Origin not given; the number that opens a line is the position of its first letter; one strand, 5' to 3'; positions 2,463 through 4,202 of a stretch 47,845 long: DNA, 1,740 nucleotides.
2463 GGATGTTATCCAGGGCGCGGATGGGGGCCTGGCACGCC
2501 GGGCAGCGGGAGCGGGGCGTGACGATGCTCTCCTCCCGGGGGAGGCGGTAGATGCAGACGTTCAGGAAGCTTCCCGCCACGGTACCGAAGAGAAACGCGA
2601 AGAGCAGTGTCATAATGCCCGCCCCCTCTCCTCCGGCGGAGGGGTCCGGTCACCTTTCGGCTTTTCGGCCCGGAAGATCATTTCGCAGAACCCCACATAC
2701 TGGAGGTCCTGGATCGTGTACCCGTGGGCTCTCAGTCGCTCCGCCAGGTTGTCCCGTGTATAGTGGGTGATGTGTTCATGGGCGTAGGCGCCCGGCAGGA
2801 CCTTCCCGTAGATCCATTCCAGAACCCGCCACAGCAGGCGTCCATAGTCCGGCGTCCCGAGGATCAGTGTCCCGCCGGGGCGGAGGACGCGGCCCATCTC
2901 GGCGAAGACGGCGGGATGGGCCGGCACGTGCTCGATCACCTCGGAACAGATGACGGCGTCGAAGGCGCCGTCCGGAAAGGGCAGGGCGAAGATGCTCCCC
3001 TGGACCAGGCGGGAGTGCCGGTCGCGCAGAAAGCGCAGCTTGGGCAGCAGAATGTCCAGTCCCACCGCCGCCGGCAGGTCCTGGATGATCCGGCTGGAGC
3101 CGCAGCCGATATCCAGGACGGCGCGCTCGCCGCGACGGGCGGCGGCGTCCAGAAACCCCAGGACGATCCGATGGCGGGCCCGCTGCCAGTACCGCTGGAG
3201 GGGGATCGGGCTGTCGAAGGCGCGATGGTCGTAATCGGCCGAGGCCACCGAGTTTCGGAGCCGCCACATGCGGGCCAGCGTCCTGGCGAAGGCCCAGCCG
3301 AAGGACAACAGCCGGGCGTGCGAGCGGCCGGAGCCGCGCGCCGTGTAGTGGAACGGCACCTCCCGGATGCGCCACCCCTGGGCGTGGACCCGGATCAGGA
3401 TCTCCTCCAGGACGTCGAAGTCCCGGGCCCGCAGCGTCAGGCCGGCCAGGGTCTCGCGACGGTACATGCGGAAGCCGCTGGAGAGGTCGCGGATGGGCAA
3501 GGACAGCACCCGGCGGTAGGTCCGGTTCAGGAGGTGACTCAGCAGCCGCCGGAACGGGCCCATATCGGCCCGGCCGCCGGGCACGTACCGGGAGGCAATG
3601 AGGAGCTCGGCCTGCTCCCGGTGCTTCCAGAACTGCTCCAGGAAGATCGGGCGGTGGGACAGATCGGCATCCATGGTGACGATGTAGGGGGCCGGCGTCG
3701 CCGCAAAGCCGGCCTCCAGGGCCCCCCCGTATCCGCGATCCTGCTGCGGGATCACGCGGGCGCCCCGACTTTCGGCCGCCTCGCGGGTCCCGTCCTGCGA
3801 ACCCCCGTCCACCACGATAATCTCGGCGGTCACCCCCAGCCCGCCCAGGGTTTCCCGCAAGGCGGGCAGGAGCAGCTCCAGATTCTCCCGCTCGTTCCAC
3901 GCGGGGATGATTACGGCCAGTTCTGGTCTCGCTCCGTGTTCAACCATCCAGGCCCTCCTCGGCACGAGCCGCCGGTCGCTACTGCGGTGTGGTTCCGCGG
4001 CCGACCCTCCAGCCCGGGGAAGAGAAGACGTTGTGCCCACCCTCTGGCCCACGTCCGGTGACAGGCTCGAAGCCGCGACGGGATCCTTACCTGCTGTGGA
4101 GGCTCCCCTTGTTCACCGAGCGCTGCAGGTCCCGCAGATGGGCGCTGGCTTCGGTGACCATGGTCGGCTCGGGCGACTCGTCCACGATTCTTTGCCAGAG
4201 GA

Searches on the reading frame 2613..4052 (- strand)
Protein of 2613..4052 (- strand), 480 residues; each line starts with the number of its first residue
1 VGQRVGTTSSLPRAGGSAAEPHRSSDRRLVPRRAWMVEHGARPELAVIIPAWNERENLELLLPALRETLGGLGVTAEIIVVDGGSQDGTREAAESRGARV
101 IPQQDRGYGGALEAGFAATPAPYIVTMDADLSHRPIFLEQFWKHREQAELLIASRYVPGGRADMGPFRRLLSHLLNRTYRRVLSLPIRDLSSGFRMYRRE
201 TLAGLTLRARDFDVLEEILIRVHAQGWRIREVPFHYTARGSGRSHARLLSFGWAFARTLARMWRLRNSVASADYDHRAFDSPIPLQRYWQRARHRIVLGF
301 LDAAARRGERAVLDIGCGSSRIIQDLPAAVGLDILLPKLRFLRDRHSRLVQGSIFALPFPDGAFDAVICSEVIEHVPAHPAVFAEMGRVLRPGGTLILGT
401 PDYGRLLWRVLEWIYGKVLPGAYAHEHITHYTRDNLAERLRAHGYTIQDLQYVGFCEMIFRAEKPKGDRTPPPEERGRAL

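Call 4: search_protein_families(library=pfam, proteins=[window:2613-4052:-], max_evalue=0.01)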
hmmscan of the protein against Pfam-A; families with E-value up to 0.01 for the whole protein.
window:2613-4052:- (480 aa): 10 families
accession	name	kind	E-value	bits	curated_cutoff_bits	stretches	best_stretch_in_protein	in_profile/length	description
PF00535.33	Glycos_transf_2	-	8.3e-24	84.8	23.3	1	47-202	2-164/168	Glycosyl transferase family 2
PF08241.18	Methyltransf_11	-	2.6e-19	70.1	21.2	1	313-398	1-95/95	Methyltransferase domain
PF13489.12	Methyltransf_23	-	1.9e-17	63.9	27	1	290-448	3-162/164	Methyltransferase domain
PF13649.12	Methyltransf_25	-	1.5e-14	54.8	27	1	312-394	1-97/97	Methyltransferase domain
PF13847.12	Methyltransf_31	-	5.6e-12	46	27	1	310-402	5-113/145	Methyltransferase domain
PF08242.18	Methyltransf_12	-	1.9e-09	38.6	30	1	313-396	1-98/98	Methyltransferase domain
PF01209.24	Ubie_methyltran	-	4.9e-06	26.5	20.1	1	348-397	101-150/233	ubiE/COQ5 methyltransferase family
PF03141.22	Methyltransf_29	-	0.00015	20.9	23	1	356-402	174-221/506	Putative S-adenosyl-L-methionine-dependent methyltransferase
PF20922.3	Anamorsin_N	-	0.0041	17.3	27.1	1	359-399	47-88/163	Anamorsin, N-terminal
PF13641.12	Glyco_tranf_2_3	-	0.0091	16.5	27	0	43-138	1-104/230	Glycosyltransferase like family 2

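Call 5: search_protein_families(library=ncbifam, proteins=[window:2613-4052:-], max_evalue=0.001)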
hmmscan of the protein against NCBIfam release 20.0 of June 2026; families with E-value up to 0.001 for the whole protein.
window:2613-4052:- (480 aa): 36 families (the best 25 are shown)
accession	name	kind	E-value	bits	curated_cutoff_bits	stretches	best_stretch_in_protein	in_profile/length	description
TIGR04182.1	glyco_TIGR04182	equivalog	7.2e-28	97.8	325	1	45-267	2-222/293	S-layer glycoprotein N-glycosyltransferase AglJ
NF041391.1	DPhHxTase_Halo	equivalog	2.2e-20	72.6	375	1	51-260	3-206/213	dolichyl-phosphate hexose transferase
NF045667.1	MTase_DVU1556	equivalog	5.8e-14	52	155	1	301-398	15-119/213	DVU_1556 family methyltransferase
TIGR04283.1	glyco_like_mftF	equivalog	1.5e-12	47.5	182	1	45-140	1-92/221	TIGR04283 family arsenosugar biosynthesis glycosyltransferase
NF058614.1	PPMAGASynPpgS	equivalog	1.6e-12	47.3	370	1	47-235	4-195/226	polyprenyl-phospho-N-acetylgalactosaminyl synthase PpgS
NF007986.1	PRK10714.1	equivalog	3.5e-12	46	529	1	45-249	8-213/316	undecaprenyl-phosphate 4-deoxy-4-formamido-L-arabinose transferase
NF010496.0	PRK13915.1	equivalog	1.7e-11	43.8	262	1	37-133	25-129/307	glucosyl-3-phosphoglycerate synthase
NF041875.1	EPS_EpsD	equivalog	1.3e-10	41.2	370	1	45-182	1-143/325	exopolysaccharide biosynthesis glycosyltransferase EpsD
NF045825.1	FAmtase_mtf2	equivalog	3.9e-10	39.4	400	1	287-397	36-157/248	fatty-acid O-methyltransferase Mtf2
TIGR02072.1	BioC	equivalog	2.7e-09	37.2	184.95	1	290-400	16-134/244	malonyl-ACP O-methyltransferase BioC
NF045823.1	PthPhpthDimycoMt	equivalog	4e-09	36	300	1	316-397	78-165/256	phthiotriol/phenolphthiotriol dimycocerosates methyltransferase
NF001241.0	PRK00216.1-2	equivalog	1e-08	35.1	327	1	308-419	51-166/231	demethylmenaquinone methyltransferase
TIGR03965.1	mycofact_glyco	equivalog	1.2e-07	31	280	1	26-150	59-184/467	mycofactocin biosynthesis glycosyltransferase MftF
TIGR01983.1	UbiG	equivalog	2.1e-07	30.5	102.95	1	362-402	115-155/228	bifunctional 2-polyprenyl-6-hydroxyphenol methylase/3-demethylubiquinol 3-O-methyltransferase UbiG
NF047588.1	GlcsyltransPgfSStrep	equivalog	4.4e-07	29.4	500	1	45-213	3-174/308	glycosyltransferase PgfS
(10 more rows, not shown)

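Call 11: find_homologous_proteins(query=window:2613-3947:-, max_evalue=1e-10)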
Query window:2613-3947:- (445 aa): 4595 proteins with E <= 1e-10 among 8000 candidates; the best 120 are listed.
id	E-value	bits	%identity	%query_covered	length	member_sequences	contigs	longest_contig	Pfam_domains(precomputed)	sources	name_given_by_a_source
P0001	0.0e+0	1012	100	100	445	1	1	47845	PF13847.13,PF13489.13,PF13649.13,PF00535.33,PF01209.25,PF08241.19,PF08242.19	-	-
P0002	2.4e-243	826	83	97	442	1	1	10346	PF13847.13,PF13489.13,PF13649.13,PF00535.33,PF01209.25,PF08241.19,PF08242.19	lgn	-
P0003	1.0e-237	807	82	95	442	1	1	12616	PF13847.13,PF13489.13,PF13649.13,PF00535.33,PF01209.25,PF08241.19,PF08242.19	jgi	jgi:dolichol-phosphate mannosyltransferase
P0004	1.2e-235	800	84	95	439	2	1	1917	PF07021.19,PF13847.13,PF13489.13,PF13649.13,PF05148.22,PF00535.33,PF01209.25,PF08241.19,PF08242.19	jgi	jgi:dolichol-phosphate mannosyltransferase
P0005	5.4e-235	798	80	98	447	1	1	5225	PF13847.13,PF13489.13,PF13649.13,PF00535.33,PF01209.25,PF08241.19,PF08242.19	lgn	-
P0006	1.2e-230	784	80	97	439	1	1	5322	PF13847.13,PF13489.13,PF13649.13,PF00535.33,PF01209.25,PF08241.19,PF08242.19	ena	-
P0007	7.0e-227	772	76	99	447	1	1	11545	PF13847.13,PF13489.13,PF13649.13,PF03141.23,PF00535.33,PF01209.25,PF08241.19,PF08242.19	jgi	jgi:dolichol-phosphate mannosyltransferase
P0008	2.1e-226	770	79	95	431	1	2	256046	PF13847.13,PF13489.13,PF13649.13,PF00535.33,PF01209.25,PF08241.19,PF08242.19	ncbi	-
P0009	2.0e-225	767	78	96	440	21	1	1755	PF13847.13,PF13489.13,PF13649.13,PF00535.33,PF01209.25,PF08241.19,PF08242.19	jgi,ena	-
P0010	8.6e-225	765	77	100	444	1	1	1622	PF13847.13,PF13489.13,PF13649.13,PF00535.33,PF01209.25,PF08241.19,PF08242.19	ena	-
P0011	1.2e-224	764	80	95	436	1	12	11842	PF13847.13,PF13489.13,PF13649.13,PF00535.33,PF01209.25,PF08241.19,PF08242.19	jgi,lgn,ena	jgi:dolichol-phosphate mannosyltransferase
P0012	1.4e-224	764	79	95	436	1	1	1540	PF13847.13,PF13489.13,PF13649.13,PF00535.33,PF01209.25,PF08241.19,PF08242.19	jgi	jgi:dolichol-phosphate mannosyltransferase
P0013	1.2e-223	761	78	96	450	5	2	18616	PF13847.13,PF13489.13,PF13649.13,PF00535.33,PF01209.25,PF08241.19,PF08242.19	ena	-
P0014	3.2e-223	760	79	95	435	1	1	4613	PF13847.13,PF13489.13,PF13649.13,PF00535.33,PF01209.25,PF08241.19,PF08242.19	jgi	jgi:dolichol-phosphate mannosyltransferase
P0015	4.6e-223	759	78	95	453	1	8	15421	PF13847.13,PF13489.13,PF13649.13,PF00535.33,PF01209.25,PF08241.19,PF08242.19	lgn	-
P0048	3.3e-214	730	77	95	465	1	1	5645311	PF13847.13,PF13489.13,PF13649.13,PF05148.22,PF00535.33,PF01209.25,PF08241.19,PF08242.19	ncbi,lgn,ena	-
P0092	6.1e-210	716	70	98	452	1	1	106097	PF13847.13,PF13489.13,PF13649.13,PF00535.33,PF01209.25,PF08241.19,PF08242.19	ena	-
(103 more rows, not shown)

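Call 12: find_encoding_contigs(protein=P0048, flank=10000, max_places=3)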
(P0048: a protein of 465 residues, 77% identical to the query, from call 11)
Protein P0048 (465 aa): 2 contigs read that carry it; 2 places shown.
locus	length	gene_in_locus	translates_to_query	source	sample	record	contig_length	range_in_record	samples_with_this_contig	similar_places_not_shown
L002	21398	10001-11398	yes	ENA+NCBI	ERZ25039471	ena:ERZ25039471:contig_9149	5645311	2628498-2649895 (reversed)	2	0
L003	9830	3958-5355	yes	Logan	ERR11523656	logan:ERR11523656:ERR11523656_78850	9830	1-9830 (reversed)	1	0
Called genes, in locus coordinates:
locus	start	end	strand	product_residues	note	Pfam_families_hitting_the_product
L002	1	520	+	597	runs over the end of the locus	PF25323:6TM_PilS, PF00989:PAS, PF08448:PAS_4, PF13188:PAS_8 (faint), PF13426:PAS_9, PF00512:HisKA, PF02518:HATPase_c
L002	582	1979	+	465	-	PF00072:Response_reg, PF00158:Sigma54_activat, PF14532:Sigma54_activ_2, PF07728:AAA_5 (weak), PF25601:AAA_lid_14, PF02954:HTH_8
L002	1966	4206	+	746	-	PF04932:Wzy_C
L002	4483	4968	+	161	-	PF07963:N_methyl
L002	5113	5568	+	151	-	PF07963:N_methyl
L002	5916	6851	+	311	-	PF00005:ABC_tran, PF13304:AAA_21 (weak)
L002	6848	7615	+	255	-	PF12679:ABC2_membrane_2, PF12730:ABC2_membrane_4 (weak), PF10920:DUF2705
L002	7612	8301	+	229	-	-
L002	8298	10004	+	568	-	PF13231:PMT_2 (weak), PF13428:TPR_14 (faint), PF00515:TPR_1 (faint), PF13424:TPR_12 (weak), PF13424:TPR_12 (weak), PF13432:TPR_16 (weak), PF13414:TPR_11 (weak), PF14559:TPR_19 (weak), +4 more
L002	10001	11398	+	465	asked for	PF00535:Glycos_transf_2, PF05148:Methyltransf_8 (faint), PF01209:Ubie_methyltran (faint), PF13489:Methyltransf_23, PF13649:Methyltransf_25, PF13847:Methyltransf_31, PF08241:Methyltransf_11, PF08242:Methyltransf_12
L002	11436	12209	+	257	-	PF06750:A24_N_bact, PF01478:Peptidase_A24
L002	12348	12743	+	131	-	-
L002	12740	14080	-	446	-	PF00202:Aminotran_3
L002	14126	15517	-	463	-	PF00202:Aminotran_3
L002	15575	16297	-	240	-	PF20703:nSTAND1 (faint), PF02463:SMC_N, PF09818:ABC_ATPase (faint), PF13191:AAA_16 (faint), PF00005:ABC_tran, PF13401:AAA_22 (faint), PF13304:AAA_21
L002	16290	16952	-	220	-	PF00528:BPD_transp_1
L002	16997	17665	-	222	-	PF00528:BPD_transp_1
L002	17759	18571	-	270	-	PF00497:SBP_bac_3, PF10613:Lig_chan-Glu_bd (weak), PF09084:NMT1 (weak)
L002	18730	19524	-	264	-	PF00392:GntR, PF07729:FCD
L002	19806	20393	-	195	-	-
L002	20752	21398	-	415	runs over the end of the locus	PF00753:Lactamase_B (weak), PF13483:Lactamase_B_3, PF12706:Lactamase_B_2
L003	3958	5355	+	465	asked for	PF00535:Glycos_transf_2, PF05148:Methyltransf_8 (faint), PF01209:Ubie_methyltran (faint), PF13489:Methyltransf_23, PF13649:Methyltransf_25, PF13847:Methyltransf_31, PF08241:Methyltransf_11, PF08242:Methyltransf_12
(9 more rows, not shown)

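Call 13: find_encoding_contigs(protein=P0092, flank=10000, max_places=2)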
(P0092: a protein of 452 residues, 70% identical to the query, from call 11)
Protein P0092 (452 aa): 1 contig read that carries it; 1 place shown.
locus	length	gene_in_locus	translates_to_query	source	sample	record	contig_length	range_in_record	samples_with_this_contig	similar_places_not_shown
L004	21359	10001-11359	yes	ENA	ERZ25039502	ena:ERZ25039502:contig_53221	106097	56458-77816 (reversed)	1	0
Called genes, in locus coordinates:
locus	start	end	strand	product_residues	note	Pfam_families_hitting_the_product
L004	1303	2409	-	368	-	PF13727:CoA_binding_3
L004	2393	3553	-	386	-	PF13439:Glyco_transf_4, PF20706:GT4-conflict (faint), PF00534:Glycos_transf_1, PF13692:Glyco_trans_1_4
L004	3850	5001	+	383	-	PF13439:Glyco_transf_4, PF20706:GT4-conflict, PF00534:Glycos_transf_1, PF13692:Glyco_trans_1_4, PF13524:Glyco_trans_1_2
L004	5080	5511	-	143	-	PF05168:HEPN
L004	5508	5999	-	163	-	PF01909:NTP_transf_2, PF18765:Polbeta (weak)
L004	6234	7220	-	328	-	PF01370:Epimerase, PF04321:RmlD_sub_bind (weak), PF16363:GDP_Man_Dehyd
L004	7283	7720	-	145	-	PF13470:PIN_3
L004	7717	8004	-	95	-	PF01402:RHH_1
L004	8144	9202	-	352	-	PF01370:Epimerase, PF16363:GDP_Man_Dehyd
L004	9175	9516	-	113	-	-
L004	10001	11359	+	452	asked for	PF00535:Glycos_transf_2, PF01209:Ubie_methyltran (faint), PF13489:Methyltransf_23, PF08241:Methyltransf_11, PF08242:Methyltransf_12 (weak), PF13649:Methyltransf_25, PF13847:Methyltransf_31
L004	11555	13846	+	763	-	PF02353:CMAS (faint), PF08241:Methyltransf_11, PF08242:Methyltransf_12, PF13489:Methyltransf_23, PF13649:Methyltransf_25, PF13847:Methyltransf_31, PF16808:PKcGMP_CC (faint), PF13692:Glyco_trans_1_4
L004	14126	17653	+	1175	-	PF07021:MetW, PF08241:Methyltransf_11, PF08242:Methyltransf_12, PF13489:Methyltransf_23, PF13649:Methyltransf_25, PF13847:Methyltransf_31, PF00535:Glycos_transf_2, PF10111:Glyco_tranf_2_2, +2 more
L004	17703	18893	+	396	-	PF00534:Glycos_transf_1, PF13692:Glyco_trans_1_4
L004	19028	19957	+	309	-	PF08241:Methyltransf_11, PF08242:Methyltransf_12, PF13649:Methyltransf_25, PF13847:Methyltransf_31 (weak)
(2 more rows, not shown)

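Call 15: find_related_loci(query=A1, collection=genome_contigs, flank=10000)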
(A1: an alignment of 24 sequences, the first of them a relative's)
Query A1 (445 aa) in genome_contigs; peptide patterns used: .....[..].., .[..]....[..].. (x = any residue, [..] = any of these).
600 stretches matched a pattern (row limit reached: there are more); 517 encode a relative of the query (tblastn E <= 1e-3); the best 80 are kept; 80 distinct loci.
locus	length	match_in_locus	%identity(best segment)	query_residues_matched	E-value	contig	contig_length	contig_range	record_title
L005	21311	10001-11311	76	8-444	0e+0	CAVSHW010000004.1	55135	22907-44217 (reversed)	MAG: uncultured candidate division NC10 bacterium isolate MFD01476.bin.2.107 genome assembly, contig: contig_16265, whol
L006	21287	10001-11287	74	1-429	0e+0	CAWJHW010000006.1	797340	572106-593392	MAG: uncultured candidate division NC10 bacterium isolate MFD03726.bin.1.177 genome assembly, contig: contig_18821, whol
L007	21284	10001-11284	75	8-438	0e+0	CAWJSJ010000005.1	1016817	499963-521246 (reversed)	MAG: uncultured candidate division NC10 bacterium isolate MFD00905.bin.2.59 genome assembly, contig: contig_551, whole g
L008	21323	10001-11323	73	8-445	0e+0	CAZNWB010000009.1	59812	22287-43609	MAG TPA_asm: uncultured bacterium isolate SRP119689_co1_259 genome assembly, contig: NODE_556_length_59812_cov_8.528808,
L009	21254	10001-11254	75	8-430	0e+0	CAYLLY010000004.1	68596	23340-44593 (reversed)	MAG TPA_asm: uncultured Nitrospirales bacterium isolate binchicken_co21_464 genome assembly, contig: NODE_85_length_6859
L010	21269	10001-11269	73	8-435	0e+0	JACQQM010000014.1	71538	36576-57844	MAG: Nitrospirae bacterium isolate NC_groundwater_1333_Ag_S-0.2um_61_61 S_p2_S4_coassembly_k141_453243, whole genome sho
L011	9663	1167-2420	75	8-430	0e+0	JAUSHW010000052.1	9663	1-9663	MAG: Nitrospirales bacterium isolate E14_metabat.bin.209 E14_k141_968022, whole genome shotgun sequence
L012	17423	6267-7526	73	7-431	0e+0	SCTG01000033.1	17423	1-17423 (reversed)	MAG: Nitrospirae bacterium isolate FW300_bin.52 FW300_bin.52-32407, whole genome shotgun sequence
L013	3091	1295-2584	72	1-430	0e+0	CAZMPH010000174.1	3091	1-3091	MAG TPA_asm: uncultured Nitrospirales bacterium isolate SRP119689_co1_102 genome assembly, contig: NODE_57406_length_309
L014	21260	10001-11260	72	7-430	0e+0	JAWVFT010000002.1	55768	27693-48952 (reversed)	MAG: Blastocatellia bacterium isolate BP_46 scaffold_4785326, whole genome shotgun sequence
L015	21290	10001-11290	72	3-438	0e+0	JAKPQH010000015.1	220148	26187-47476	MAG: bacterium isolate JPNA_maxbin.176 k141_1618725, whole genome shotgun sequence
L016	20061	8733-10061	72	9-441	0e+0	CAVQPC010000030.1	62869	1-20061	MAG: uncultured candidate division NC10 bacterium isolate MFD01299.bin.2.79 genome assembly, contig: contig_17705, whole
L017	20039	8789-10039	73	9-430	0e+0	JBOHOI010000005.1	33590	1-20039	MAG: Nitrospiraceae bacterium isolate SD8032_metabat2.bin.4 NODE_164_length_33590_cov_1.765114, whole genome shotgun seq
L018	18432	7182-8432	68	9-430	0e+0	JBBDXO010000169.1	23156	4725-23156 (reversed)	MAG: Candidatus Rokuibacteriota bacterium isolate LejiaD_2_71_22 Lejia_D_3597_length_23156_cov_10, whole genome shotgun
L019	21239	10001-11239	66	8-425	0e+0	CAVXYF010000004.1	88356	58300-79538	MAG: uncultured Acidobacteriota bacterium isolate MFD09206.bin.1.14 genome assembly, contig: contig_19631, whole genome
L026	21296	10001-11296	64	1-437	0e+0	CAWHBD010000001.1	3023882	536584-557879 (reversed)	MAG: uncultured Candidatus Rokubacteria bacterium isolate MFD02840.bin.3.55 genome assembly, contig: contig_10462, whole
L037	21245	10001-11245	56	10-429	1e-150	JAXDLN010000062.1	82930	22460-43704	MAG: Chloroflexota bacterium isolate BP_619 scaffold_2896026, whole genome shotgun sequence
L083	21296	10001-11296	49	5-438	1e-130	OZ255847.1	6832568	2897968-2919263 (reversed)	MAG: Bryobacteraceae bacterium isolate 5ccd27b0-8989-4324-8237-055bfcf539d2 genome assembly, chromosome: 1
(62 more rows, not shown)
